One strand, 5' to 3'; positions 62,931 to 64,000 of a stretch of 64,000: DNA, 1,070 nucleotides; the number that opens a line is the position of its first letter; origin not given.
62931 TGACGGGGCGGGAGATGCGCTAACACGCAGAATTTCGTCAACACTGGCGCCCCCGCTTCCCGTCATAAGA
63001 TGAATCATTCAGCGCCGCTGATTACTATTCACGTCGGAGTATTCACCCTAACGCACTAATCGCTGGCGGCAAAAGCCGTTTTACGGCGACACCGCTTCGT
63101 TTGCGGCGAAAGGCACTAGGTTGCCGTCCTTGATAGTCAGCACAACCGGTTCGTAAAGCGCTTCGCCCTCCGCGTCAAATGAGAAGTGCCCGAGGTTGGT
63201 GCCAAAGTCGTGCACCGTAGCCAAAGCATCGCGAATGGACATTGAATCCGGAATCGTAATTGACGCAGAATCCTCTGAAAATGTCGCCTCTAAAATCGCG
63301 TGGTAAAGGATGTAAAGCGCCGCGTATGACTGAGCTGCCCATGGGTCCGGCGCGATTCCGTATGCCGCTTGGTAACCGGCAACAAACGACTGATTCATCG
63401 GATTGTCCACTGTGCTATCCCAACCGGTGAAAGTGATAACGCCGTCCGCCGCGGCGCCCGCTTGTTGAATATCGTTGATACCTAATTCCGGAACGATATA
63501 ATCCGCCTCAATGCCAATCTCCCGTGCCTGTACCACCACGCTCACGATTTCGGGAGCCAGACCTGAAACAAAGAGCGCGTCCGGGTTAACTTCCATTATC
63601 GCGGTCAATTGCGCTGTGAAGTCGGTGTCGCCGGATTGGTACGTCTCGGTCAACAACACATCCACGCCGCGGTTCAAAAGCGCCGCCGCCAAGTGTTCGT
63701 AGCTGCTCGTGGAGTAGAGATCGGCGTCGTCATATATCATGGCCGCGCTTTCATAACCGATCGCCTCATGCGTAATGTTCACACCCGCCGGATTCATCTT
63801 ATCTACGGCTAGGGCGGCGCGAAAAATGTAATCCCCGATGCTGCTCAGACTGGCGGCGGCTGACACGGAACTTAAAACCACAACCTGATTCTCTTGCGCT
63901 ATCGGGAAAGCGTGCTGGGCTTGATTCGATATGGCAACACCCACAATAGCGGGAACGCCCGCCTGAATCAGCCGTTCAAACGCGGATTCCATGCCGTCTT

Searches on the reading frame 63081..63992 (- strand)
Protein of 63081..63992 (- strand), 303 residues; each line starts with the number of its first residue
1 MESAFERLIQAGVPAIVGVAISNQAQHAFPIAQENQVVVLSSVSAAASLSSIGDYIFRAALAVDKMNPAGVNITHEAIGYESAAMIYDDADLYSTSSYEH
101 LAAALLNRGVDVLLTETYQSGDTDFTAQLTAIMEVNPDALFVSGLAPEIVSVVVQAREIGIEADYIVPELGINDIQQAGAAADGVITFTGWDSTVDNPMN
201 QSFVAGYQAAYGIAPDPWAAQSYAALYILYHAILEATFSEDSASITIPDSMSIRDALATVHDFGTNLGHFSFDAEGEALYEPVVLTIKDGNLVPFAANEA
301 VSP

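Call 10: search_protein_families(library=pfam, proteins=[window:63081-63992:-])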
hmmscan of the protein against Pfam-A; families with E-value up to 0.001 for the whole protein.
window:63081-63992:- (303 aa): 3 families
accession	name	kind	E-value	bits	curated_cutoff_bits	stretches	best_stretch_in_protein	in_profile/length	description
PF13458.12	Peripla_BP_6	-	6.5e-34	118.5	31.7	1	3-281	59-331/343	Periplasmic binding protein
PF01094.35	ANF_receptor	-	1.2e-13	51.3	25.4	1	5-281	43-344/353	Receptor family ligand binding region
PF13433.12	Peripla_BP_5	-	1.7e-05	24.5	27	1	91-237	143-295/363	Periplasmic binding protein domain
